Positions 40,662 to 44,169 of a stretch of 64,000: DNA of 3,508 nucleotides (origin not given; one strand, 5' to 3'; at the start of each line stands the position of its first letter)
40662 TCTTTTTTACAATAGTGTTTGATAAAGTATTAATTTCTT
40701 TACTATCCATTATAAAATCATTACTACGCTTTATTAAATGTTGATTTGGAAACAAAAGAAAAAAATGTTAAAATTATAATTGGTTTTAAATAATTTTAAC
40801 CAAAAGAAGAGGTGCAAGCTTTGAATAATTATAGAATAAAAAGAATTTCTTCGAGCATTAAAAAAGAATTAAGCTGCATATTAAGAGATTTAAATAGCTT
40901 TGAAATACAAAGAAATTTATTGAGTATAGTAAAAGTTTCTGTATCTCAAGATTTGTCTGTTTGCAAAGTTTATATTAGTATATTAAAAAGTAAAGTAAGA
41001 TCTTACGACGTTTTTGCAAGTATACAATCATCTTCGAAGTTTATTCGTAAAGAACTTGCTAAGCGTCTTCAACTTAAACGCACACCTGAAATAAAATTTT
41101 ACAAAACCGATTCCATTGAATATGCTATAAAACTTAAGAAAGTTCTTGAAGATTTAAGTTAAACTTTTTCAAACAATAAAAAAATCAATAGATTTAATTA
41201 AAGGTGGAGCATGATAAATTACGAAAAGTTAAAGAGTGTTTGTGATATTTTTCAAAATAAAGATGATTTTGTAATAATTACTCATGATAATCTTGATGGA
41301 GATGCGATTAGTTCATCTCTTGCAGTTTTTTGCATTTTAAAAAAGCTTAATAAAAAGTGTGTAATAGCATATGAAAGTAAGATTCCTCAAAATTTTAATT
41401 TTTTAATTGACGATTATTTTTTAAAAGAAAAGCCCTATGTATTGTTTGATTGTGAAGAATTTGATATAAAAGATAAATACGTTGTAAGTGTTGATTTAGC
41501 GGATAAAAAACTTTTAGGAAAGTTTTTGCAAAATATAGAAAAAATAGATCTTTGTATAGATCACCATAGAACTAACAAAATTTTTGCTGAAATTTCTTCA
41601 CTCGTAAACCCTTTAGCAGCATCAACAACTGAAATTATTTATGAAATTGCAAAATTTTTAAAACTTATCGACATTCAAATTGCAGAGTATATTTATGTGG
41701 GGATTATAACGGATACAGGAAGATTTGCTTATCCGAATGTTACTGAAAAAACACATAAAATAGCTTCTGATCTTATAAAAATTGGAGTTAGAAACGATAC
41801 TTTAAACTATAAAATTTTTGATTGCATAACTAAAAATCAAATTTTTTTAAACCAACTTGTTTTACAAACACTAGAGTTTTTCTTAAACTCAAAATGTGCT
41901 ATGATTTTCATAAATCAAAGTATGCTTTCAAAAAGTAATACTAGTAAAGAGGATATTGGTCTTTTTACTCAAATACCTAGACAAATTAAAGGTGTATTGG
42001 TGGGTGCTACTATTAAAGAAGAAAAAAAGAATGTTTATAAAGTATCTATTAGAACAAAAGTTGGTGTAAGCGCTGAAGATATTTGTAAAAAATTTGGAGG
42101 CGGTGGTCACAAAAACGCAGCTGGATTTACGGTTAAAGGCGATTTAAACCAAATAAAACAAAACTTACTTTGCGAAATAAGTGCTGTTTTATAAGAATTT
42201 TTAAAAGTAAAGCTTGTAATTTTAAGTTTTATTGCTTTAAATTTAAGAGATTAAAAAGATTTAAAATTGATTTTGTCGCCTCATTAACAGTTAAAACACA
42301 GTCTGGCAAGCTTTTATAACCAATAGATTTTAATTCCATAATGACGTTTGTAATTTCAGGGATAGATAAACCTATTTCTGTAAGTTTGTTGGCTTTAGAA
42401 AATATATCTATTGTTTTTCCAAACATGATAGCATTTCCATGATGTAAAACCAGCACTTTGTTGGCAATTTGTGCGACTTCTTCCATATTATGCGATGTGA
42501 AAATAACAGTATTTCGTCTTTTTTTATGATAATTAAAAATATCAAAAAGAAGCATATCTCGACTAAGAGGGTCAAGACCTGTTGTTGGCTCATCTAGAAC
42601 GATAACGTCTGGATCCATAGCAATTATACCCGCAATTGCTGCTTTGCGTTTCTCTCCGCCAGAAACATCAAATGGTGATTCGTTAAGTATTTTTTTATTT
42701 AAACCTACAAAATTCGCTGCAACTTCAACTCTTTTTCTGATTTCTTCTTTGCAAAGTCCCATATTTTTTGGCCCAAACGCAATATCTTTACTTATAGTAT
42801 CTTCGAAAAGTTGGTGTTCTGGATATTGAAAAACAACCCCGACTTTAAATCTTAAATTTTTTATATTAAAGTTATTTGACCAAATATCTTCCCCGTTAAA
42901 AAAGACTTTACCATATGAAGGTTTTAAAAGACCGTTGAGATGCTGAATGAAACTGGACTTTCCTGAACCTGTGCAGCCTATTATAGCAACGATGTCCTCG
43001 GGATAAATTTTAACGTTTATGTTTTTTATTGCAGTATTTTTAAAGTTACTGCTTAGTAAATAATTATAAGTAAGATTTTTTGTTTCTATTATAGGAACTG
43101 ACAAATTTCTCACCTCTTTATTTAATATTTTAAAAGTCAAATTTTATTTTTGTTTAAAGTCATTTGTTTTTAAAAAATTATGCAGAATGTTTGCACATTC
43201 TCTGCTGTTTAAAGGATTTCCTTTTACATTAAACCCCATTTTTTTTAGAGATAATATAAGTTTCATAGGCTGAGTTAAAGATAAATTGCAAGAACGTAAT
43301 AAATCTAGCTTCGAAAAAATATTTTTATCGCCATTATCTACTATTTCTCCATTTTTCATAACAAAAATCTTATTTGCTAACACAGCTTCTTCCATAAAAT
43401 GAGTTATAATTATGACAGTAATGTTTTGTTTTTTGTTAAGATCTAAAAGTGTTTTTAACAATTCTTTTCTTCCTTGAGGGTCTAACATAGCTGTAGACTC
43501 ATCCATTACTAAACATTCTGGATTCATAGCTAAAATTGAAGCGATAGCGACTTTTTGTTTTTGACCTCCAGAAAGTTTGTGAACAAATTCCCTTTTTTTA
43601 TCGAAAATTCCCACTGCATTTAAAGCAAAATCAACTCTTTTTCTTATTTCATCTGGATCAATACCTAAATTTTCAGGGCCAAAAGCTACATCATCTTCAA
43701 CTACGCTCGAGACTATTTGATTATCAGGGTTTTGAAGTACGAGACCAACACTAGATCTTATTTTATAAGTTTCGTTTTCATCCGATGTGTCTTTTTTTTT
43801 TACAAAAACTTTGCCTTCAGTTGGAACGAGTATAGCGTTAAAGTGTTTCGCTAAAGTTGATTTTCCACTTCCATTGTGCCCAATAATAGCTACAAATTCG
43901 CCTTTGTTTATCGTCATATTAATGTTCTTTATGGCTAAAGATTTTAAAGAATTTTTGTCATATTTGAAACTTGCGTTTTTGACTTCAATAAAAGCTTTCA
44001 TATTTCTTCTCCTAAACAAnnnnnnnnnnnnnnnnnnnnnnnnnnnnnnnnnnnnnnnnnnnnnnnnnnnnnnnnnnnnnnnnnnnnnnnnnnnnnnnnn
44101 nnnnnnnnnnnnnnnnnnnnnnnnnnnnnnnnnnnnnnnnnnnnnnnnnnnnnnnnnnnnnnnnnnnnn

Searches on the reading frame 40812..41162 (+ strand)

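Call 36: search_protein_families(library=pfam, proteins=[window:40812-41162:+], max_evalue=0.0001)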
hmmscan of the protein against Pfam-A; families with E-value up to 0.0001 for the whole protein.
window:40812-41162:+ (116 aa): 1 family
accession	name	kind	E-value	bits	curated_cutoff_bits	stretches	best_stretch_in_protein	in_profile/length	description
PF02033.23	RBFA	-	9.9e-26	90.5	34.7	1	8-112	1-105/105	Ribosome-binding factor A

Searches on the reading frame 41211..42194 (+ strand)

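Call 36: search_protein_families(library=pfam, proteins=[window:41211-42194:+], max_evalue=0.0001)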
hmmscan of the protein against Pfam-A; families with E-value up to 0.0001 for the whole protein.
window:41211-42194:+ (327 aa): 2 families
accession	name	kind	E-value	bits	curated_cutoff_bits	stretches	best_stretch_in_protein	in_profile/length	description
PF01368.27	DHH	-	2.3e-15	57.4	28.1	1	20-165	2-125/125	DHH family, N-terminal domain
PF02272.25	DHHA1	-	1.7e-11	44.9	25.9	1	241-314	10-91/102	DHHA1 domain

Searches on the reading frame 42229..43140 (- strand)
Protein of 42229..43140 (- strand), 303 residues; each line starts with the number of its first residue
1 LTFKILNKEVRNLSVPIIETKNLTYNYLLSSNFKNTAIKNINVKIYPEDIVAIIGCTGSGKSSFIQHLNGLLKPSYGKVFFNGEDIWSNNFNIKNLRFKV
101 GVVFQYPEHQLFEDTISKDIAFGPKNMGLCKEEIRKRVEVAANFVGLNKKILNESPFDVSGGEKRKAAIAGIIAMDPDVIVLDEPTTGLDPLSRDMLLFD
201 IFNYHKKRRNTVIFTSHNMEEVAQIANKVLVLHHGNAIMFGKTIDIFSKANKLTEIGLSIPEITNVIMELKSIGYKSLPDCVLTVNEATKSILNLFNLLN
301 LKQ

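Call 17: search_protein_families(library=pfam, proteins=[window:42229-43140:-], max_evalue=0.0001)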
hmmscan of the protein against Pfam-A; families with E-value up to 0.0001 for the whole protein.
window:42229-43140:- (303 aa): 3 families
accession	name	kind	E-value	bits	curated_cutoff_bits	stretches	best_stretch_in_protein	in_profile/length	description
PF00005.33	ABC_tran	-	2.3e-25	90.2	25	1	39-187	2-137/137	ABC transporter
PF13304.12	AAA_21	-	1.3e-14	55.4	27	1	151-222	230-303/304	AAA domain, putative AbiEii toxin, Type IV TA system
PF02463.25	SMC_N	-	3.2e-05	23.9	40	0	28-229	5-209/220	RecF/RecN/SMC N terminal domain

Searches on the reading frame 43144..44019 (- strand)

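Call 17: search_protein_families(library=pfam, proteins=[window:43144-44019:-], max_evalue=0.0001)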
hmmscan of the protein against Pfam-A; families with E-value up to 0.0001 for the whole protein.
window:43144-44019:- (291 aa): 6 families
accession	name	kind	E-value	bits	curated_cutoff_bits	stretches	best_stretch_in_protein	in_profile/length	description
PF00005.33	ABC_tran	-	9e-32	111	25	1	31-177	2-137/137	ABC transporter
PF02463.25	SMC_N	-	7.1e-12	45.7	40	1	24-219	9-212/220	RecF/RecN/SMC N terminal domain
PF13304.12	AAA_21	-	3.6e-06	27.7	27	0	42-62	1-21/304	AAA domain, putative AbiEii toxin, Type IV TA system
PF13401.12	AAA_22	-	7.4e-06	26.7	27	1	41-205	6-121/130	AAA domain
PF13555.12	AAA_29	-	2.6e-05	24.3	27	1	35-68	17-50/61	P-loop containing region of AAA domain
PF13175.12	AAA_15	-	4.2e-05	23.8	32.1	0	31-87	15-75/374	AAA ATPase domain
